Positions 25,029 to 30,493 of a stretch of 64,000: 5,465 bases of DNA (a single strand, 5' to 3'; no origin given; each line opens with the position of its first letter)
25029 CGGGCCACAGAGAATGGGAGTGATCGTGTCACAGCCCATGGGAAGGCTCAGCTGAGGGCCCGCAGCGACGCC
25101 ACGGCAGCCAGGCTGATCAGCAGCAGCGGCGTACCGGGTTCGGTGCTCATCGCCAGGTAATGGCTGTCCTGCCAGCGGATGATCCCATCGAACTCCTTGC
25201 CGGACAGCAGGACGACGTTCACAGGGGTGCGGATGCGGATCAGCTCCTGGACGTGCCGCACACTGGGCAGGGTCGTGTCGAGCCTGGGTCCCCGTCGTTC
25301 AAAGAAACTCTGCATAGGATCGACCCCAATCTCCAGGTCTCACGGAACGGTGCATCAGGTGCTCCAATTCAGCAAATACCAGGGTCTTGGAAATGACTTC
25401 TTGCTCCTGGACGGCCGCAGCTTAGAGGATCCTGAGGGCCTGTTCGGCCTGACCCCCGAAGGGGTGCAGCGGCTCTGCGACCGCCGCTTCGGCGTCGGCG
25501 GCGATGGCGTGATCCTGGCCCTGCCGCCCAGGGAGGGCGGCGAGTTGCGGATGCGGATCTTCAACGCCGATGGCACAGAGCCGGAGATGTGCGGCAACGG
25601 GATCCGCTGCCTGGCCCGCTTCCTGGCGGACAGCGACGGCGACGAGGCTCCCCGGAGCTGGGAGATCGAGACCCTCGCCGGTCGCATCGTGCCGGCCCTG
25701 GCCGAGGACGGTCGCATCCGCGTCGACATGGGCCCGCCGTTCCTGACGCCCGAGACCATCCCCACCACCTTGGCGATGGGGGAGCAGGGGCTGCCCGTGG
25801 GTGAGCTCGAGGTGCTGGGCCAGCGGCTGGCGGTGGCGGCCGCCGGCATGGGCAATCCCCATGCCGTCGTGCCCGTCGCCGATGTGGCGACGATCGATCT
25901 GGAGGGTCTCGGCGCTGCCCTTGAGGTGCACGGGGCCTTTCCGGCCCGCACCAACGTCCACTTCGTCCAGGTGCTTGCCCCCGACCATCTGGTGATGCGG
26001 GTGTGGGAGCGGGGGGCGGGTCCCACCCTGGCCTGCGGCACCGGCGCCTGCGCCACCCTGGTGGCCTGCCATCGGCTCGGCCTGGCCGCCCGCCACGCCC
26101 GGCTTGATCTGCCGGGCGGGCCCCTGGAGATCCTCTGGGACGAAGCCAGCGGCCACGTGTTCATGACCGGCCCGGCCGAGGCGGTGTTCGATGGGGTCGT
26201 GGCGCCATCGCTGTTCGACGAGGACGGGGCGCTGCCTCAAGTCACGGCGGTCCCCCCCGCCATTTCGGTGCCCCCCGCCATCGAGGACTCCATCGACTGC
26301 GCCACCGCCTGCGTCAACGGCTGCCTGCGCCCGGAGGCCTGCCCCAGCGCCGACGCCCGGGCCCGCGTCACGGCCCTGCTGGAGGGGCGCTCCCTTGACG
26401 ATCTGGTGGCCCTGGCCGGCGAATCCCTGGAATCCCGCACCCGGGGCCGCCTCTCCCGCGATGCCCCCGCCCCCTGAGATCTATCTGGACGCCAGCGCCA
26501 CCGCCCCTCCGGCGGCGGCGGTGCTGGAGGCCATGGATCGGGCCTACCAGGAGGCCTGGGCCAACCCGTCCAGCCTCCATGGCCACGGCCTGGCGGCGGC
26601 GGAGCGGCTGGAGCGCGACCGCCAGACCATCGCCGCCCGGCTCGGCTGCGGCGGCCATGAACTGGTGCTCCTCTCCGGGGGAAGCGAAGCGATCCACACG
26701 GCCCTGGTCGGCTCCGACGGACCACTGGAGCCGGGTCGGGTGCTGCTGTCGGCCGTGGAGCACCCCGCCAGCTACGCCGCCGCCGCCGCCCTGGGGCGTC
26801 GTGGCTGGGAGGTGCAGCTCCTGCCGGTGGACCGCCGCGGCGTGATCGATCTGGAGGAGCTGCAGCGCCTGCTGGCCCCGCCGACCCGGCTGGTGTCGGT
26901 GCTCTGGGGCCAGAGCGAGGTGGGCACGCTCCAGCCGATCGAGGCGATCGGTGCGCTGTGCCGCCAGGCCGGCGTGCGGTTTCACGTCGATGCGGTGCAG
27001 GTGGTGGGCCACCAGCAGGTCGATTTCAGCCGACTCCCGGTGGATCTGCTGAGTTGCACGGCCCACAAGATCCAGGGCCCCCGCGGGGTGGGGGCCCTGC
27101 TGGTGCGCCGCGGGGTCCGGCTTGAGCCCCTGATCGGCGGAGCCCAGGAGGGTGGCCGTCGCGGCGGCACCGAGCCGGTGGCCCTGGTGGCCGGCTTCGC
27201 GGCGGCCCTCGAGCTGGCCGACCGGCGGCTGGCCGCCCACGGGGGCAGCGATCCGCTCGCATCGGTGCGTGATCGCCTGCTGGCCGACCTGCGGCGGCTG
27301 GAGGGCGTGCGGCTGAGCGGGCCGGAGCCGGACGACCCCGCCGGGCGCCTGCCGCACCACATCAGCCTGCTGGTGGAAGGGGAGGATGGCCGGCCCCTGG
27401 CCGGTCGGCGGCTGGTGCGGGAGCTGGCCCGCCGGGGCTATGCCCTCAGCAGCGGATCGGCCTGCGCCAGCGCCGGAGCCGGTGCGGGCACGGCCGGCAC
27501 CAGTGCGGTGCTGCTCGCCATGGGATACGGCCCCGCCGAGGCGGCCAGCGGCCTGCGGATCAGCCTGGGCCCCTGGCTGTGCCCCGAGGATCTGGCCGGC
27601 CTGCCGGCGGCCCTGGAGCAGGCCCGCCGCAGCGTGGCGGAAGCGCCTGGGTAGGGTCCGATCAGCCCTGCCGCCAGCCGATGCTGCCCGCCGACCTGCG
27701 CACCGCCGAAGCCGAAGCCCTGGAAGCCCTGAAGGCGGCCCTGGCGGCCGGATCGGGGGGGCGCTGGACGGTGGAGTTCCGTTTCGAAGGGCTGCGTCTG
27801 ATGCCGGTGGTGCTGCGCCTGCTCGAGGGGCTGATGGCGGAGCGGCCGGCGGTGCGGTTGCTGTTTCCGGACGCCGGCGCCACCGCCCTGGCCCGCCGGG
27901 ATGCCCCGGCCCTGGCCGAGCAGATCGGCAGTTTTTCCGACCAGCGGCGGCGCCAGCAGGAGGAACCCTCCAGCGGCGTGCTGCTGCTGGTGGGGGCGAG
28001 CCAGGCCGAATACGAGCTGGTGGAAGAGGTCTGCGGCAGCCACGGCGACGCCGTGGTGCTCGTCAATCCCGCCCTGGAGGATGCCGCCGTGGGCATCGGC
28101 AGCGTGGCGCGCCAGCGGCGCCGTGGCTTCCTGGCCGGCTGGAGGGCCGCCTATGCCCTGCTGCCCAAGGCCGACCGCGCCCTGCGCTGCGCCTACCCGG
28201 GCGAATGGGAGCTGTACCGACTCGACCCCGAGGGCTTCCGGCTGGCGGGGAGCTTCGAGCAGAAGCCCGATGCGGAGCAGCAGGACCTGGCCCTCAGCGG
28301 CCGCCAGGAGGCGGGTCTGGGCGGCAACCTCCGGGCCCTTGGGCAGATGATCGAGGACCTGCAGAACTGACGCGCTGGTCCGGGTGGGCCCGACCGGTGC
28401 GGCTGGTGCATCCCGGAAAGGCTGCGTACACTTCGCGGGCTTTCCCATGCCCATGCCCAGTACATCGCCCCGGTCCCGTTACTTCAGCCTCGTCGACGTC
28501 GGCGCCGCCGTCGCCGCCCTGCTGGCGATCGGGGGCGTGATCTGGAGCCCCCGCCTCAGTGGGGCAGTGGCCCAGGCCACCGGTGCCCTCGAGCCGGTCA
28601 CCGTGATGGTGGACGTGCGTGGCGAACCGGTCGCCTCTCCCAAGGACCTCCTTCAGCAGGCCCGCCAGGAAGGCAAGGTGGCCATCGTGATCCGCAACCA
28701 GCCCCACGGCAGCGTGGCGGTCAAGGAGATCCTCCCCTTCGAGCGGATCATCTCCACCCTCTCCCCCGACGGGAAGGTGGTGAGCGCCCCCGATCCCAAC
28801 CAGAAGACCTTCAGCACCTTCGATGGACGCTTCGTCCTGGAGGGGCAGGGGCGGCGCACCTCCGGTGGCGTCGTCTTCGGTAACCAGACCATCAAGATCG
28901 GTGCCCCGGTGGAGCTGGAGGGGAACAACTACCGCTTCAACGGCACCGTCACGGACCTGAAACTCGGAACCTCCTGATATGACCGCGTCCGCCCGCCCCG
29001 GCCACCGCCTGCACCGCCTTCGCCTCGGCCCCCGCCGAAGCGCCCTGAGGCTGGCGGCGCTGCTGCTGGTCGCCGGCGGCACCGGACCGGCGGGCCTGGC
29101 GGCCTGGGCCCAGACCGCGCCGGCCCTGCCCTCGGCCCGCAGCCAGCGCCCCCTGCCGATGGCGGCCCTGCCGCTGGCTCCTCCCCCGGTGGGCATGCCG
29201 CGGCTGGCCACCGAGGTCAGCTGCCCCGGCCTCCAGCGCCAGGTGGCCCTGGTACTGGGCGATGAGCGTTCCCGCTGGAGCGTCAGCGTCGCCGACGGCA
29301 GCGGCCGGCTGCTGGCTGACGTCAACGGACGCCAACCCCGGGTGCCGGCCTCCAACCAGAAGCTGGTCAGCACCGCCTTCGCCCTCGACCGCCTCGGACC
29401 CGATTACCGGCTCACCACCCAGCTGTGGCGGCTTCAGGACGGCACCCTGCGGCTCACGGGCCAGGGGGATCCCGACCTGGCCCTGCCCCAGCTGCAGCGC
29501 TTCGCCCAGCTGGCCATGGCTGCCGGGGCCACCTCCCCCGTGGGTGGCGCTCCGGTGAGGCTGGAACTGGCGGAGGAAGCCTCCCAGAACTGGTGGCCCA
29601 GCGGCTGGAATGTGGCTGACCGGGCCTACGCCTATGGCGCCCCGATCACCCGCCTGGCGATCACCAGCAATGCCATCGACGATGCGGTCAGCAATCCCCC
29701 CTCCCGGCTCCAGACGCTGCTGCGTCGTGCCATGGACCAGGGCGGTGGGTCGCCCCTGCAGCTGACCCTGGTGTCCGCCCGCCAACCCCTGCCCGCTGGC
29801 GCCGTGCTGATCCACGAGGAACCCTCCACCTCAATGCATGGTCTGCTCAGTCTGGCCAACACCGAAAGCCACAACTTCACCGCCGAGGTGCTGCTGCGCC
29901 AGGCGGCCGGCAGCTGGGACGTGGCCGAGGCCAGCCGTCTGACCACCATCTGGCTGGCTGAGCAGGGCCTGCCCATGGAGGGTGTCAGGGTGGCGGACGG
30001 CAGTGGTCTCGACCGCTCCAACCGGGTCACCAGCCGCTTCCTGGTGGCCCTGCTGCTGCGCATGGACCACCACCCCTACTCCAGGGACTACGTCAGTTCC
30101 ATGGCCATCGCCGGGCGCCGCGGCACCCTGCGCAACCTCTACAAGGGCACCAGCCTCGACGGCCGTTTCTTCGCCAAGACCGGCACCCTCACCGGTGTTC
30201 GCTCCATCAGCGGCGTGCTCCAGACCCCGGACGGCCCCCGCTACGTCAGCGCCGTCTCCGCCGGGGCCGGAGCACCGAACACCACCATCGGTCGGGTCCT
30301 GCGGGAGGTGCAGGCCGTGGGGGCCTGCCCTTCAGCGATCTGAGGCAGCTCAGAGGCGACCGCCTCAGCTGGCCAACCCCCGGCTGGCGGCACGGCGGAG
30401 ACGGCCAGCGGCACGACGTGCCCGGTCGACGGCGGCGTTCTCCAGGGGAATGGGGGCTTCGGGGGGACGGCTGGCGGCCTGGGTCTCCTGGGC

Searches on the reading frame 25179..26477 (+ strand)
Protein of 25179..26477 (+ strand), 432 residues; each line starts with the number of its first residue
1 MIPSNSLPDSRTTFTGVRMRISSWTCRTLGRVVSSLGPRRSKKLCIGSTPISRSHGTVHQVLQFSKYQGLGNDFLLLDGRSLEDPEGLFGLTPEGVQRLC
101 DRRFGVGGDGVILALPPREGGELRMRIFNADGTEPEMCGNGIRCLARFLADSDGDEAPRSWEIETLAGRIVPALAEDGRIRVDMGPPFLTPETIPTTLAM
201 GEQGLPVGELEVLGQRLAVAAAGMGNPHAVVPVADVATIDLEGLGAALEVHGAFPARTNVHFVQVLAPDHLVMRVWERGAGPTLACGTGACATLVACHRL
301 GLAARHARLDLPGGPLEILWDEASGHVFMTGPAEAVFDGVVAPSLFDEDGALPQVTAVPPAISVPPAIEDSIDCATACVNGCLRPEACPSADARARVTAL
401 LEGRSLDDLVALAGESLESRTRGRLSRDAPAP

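Call 70: search_protein_families(library=pfam, proteins=[window:25179-26477:+], max_evalue=0.00001)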
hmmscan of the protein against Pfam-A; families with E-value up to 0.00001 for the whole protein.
window:25179-26477:+ (432 aa): 1 family
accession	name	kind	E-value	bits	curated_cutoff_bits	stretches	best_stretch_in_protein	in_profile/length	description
PF01678.24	DAP_epimerase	-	6.5e-57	191.3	34.7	2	221-335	2-120/121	Diaminopimelate epimerase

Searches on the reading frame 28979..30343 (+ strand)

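Call 70: search_protein_families(library=pfam, proteins=[window:28979-30343:+], max_evalue=0.00001)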
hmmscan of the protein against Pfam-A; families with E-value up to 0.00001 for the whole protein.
window:28979-30343:+ (454 aa): 1 family
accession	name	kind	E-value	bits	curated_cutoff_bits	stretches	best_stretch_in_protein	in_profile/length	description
PF02113.21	Peptidase_S13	-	1.9e-50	172.4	22.8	2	236-422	227-416/444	D-Ala-D-Ala carboxypeptidase 3 (S13) family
